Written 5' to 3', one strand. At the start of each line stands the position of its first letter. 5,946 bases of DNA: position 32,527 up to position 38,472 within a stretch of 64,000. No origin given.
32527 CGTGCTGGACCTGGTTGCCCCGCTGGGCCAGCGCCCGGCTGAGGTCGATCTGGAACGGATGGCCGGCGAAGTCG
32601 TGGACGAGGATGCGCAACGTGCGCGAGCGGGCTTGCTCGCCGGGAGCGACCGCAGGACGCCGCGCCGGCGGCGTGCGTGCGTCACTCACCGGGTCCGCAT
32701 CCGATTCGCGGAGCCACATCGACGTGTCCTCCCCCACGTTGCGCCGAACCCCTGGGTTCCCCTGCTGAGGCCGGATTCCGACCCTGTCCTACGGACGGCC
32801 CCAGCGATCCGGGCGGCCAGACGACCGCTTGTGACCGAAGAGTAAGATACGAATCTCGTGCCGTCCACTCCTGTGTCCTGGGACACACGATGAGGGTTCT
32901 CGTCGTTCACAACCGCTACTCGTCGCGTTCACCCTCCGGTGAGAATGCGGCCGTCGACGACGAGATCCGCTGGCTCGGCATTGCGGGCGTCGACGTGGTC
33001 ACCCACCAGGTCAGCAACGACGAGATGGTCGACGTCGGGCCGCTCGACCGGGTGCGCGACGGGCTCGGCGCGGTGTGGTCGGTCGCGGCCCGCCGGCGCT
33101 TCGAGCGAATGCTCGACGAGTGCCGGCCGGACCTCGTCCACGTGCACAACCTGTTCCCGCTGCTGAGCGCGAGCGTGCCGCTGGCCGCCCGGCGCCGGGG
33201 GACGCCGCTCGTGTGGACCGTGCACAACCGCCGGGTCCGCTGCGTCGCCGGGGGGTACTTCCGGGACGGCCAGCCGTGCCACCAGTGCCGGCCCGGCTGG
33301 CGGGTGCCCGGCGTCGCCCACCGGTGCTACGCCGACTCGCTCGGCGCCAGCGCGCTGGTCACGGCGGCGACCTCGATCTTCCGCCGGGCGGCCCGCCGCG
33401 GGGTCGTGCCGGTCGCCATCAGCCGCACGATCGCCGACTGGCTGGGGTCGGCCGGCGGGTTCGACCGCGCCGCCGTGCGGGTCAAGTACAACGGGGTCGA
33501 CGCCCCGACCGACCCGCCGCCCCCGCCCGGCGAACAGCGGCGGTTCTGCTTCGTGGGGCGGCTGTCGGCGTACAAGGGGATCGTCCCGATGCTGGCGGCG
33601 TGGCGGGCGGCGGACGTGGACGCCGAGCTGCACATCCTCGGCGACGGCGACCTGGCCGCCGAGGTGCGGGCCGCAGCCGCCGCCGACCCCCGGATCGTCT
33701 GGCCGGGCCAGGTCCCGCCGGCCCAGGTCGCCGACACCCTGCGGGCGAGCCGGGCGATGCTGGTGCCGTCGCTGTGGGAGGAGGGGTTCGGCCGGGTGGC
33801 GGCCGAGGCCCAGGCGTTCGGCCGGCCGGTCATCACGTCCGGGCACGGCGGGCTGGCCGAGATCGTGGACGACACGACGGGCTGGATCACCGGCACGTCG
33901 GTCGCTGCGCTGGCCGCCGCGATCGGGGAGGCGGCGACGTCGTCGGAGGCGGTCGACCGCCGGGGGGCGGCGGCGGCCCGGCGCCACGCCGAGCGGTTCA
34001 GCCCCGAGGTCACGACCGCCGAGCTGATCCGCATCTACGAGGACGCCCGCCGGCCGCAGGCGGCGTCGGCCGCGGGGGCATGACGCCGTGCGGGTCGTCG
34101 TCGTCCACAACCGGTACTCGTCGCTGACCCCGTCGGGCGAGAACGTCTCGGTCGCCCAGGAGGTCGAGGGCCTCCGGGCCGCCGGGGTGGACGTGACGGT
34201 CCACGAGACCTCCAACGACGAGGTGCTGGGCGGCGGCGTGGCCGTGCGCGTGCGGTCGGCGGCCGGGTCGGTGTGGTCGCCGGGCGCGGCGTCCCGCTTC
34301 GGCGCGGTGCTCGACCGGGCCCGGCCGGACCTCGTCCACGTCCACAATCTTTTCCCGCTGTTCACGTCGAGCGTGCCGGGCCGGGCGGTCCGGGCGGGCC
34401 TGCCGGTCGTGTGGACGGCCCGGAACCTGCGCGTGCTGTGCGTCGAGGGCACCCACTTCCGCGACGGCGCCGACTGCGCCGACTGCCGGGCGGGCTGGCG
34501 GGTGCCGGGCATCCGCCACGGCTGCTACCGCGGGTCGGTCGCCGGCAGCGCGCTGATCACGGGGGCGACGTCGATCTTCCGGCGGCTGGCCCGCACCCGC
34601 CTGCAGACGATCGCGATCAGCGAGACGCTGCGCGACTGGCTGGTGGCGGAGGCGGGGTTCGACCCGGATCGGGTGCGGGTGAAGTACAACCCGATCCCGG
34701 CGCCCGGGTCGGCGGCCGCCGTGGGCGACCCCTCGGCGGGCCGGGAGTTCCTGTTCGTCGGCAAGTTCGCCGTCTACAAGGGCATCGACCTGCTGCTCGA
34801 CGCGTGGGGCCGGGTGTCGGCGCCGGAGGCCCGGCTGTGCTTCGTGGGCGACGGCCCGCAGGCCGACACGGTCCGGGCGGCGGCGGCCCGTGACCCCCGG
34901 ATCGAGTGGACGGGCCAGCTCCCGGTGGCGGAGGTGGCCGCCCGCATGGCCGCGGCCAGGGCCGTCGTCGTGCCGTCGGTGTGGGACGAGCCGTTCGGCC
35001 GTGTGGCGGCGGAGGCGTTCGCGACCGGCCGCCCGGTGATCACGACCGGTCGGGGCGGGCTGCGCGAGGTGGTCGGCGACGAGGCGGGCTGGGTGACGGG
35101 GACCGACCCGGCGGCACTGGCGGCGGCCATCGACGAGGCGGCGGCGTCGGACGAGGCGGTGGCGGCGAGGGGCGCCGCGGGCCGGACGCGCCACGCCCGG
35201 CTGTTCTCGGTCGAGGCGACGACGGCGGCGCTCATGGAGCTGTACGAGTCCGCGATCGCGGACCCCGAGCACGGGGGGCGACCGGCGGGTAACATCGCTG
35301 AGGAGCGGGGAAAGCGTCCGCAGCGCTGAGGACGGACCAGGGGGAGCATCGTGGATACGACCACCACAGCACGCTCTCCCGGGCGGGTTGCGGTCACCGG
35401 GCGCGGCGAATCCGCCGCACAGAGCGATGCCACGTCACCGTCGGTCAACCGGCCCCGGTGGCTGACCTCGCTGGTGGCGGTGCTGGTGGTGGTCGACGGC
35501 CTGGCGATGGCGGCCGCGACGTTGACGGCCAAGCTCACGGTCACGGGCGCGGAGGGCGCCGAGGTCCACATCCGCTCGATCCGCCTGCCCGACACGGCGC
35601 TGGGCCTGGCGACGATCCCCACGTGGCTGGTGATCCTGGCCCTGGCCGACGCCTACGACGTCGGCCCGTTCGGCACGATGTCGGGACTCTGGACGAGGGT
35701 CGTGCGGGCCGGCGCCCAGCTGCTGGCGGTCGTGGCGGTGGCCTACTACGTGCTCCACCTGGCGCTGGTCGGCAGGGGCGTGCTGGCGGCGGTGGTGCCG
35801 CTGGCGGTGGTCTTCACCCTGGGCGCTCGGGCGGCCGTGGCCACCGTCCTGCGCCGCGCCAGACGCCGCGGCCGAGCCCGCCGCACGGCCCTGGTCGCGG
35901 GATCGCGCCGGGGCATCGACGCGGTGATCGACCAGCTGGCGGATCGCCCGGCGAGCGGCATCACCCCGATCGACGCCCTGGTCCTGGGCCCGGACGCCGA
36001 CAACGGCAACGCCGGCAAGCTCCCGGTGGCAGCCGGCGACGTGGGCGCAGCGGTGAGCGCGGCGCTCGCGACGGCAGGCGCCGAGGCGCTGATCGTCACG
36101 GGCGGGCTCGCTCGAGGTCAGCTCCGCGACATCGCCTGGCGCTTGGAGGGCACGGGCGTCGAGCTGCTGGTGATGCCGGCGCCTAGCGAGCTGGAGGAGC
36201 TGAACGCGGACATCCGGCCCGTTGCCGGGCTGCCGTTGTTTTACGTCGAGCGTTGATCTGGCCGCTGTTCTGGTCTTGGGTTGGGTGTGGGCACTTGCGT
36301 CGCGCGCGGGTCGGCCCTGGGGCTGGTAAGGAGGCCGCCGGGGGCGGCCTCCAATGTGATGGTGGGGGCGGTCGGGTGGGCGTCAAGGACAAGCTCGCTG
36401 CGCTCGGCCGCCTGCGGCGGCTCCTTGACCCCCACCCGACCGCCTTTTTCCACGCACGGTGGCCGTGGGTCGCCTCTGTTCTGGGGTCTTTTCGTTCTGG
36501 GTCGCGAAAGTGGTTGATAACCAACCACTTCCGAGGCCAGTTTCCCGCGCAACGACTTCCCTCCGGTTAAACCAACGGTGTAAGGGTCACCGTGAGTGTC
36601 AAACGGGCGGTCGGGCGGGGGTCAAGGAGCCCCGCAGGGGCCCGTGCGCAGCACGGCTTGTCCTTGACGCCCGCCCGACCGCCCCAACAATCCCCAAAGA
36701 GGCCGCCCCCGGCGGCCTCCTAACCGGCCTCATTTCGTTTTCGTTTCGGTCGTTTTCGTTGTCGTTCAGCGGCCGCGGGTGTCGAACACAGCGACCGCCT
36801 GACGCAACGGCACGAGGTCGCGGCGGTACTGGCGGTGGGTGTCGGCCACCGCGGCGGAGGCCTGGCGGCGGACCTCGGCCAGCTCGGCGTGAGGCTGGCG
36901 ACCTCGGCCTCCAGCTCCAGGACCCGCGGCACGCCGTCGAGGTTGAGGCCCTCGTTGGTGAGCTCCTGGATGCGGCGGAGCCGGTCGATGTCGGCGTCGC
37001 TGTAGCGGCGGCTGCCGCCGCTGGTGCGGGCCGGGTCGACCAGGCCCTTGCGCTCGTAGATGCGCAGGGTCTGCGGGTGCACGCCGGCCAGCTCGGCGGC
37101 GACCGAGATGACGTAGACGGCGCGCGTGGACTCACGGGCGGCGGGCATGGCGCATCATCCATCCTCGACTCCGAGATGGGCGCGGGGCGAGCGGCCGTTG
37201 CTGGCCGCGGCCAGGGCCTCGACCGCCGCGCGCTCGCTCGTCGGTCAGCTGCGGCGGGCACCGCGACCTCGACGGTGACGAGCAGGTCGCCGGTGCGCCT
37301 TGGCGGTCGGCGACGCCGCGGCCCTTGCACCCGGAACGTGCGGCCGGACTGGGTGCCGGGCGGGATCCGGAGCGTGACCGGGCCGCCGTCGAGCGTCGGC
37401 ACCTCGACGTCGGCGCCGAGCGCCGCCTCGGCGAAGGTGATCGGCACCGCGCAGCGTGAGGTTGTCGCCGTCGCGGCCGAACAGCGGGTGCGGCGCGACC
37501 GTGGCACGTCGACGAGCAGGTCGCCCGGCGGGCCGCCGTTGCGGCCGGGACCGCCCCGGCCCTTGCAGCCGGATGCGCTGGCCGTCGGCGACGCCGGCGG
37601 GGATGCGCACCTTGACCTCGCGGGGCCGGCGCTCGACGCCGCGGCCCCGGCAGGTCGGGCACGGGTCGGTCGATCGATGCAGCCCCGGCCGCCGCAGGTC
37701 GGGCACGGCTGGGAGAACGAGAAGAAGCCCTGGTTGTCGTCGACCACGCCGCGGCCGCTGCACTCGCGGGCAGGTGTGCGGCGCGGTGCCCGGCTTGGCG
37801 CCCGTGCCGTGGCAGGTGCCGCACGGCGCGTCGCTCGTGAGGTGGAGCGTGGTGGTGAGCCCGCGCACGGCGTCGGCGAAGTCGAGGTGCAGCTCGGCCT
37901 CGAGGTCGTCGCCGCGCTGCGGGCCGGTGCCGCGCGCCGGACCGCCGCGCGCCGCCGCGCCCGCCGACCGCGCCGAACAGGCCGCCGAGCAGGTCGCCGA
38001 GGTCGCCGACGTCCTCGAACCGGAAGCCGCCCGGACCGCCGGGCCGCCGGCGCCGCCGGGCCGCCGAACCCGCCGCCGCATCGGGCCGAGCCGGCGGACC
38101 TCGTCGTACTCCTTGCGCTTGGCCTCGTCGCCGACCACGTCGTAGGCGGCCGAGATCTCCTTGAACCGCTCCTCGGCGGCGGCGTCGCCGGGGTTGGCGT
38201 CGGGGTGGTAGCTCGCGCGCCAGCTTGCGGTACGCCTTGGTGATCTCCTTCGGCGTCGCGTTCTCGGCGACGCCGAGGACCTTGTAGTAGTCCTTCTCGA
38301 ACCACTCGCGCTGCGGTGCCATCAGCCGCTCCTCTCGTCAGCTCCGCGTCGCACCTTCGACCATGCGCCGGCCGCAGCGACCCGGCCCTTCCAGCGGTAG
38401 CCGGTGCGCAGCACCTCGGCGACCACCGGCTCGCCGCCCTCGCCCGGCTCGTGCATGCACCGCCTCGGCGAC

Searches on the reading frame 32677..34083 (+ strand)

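Call 22: search_protein_families(library=pfam, proteins=[window:32677-34083:+], max_evalue=0.001)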
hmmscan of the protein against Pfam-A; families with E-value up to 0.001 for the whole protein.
window:32677-34083:+ (468 aa): 6 families
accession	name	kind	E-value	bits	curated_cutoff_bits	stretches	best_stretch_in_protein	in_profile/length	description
PF13692.12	Glyco_trans_1_4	-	8.3e-24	84.9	27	1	288-419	2-139/142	Glycosyl transferases group 1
PF00534.26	Glycos_transf_1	-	3.5e-23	82.4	26.4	1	283-434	11-170/172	Glycosyl transferases group 1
PF13439.12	Glyco_transf_4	-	9.5e-16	58.7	28.5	1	105-275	22-167/170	Glycosyltransferase Family 4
PF20706.3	GT4-conflict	-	4.5e-10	39.5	26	1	232-411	137-335/385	Family 4 Glycosyltransferase in conflict systems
PF13579.12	Glyco_trans_4_4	-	2.2e-09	38.3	29.7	1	105-245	21-148/158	Glycosyl transferase 4-like domain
PF13524.12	Glyco_trans_1_2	-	0.00064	20.1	25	0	306-444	6-136/144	Glycosyl transferase-like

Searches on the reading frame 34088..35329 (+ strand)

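Call 22: search_protein_families(library=pfam, proteins=[window:34088-35329:+], max_evalue=0.001)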
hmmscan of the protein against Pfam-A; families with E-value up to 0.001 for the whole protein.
window:34088-35329:+ (413 aa): 6 families
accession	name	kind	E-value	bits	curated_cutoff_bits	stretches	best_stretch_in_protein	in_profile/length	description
PF13692.12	Glyco_trans_1_4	-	1.5e-28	100.2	27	1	220-351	3-139/142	Glycosyl transferases group 1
PF00534.26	Glycos_transf_1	-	5e-26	91.7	26.4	1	218-366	15-170/172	Glycosyl transferases group 1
PF13439.12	Glyco_transf_4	-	5.5e-16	59.5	28.5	1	17-203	3-166/170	Glycosyltransferase Family 4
PF13579.12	Glyco_trans_4_4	-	4.7e-12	47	29.7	1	17-201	2-157/158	Glycosyl transferase 4-like domain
PF20706.3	GT4-conflict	-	9.3e-08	31.9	26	1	163-339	139-327/385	Family 4 Glycosyltransferase in conflict systems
PF13524.12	Glyco_trans_1_2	-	2.1e-06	28.2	25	1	246-382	13-142/144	Glycosyl transferase-like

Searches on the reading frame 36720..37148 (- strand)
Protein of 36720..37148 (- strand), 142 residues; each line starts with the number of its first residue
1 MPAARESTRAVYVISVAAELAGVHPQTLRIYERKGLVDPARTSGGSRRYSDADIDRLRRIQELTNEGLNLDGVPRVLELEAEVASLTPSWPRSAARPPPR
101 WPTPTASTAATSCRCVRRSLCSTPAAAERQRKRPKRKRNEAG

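Call 22: search_protein_families(library=pfam, proteins=[window:36720-37148:-], max_evalue=0.001)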
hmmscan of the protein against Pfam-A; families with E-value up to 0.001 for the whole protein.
window:36720-37148:- (142 aa): 2 families
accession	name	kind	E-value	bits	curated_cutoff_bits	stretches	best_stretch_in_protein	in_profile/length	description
PF13411.12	MerR_1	-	6.3e-22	77.9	21.6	1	12-78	1-67/69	MerR HTH family regulatory protein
PF00376.29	MerR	-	3.5e-12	46.4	28.2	1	14-49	2-38/38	MerR family regulatory protein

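Call 24: find_encoding_contigs(protein=window:36720-37148:-, flank=3000, max_places=8)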
Protein window:36720-37148:- (142 aa): no gene with exactly this product is on record in the collection.

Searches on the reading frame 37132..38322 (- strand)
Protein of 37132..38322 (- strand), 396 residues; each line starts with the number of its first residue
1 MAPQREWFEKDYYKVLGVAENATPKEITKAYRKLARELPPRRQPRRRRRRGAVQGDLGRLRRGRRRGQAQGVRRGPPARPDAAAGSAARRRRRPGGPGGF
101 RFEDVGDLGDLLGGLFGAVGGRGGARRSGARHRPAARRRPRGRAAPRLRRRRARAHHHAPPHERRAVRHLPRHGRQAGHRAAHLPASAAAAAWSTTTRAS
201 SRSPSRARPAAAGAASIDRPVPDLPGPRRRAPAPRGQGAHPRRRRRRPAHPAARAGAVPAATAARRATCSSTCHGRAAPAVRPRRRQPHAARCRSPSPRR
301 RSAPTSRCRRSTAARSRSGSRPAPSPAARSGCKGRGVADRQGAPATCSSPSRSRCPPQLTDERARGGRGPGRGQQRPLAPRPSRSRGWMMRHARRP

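Call 22: search_protein_families(library=pfam, proteins=[window:37132-38322:-], max_evalue=0.001)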
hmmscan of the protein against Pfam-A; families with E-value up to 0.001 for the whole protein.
window:37132-38322:- (396 aa): 1 family
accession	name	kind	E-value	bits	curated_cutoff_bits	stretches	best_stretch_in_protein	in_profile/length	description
PF00226.36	DnaJ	-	4.9e-09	36.6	27.8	1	11-46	1-36/63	DnaJ domain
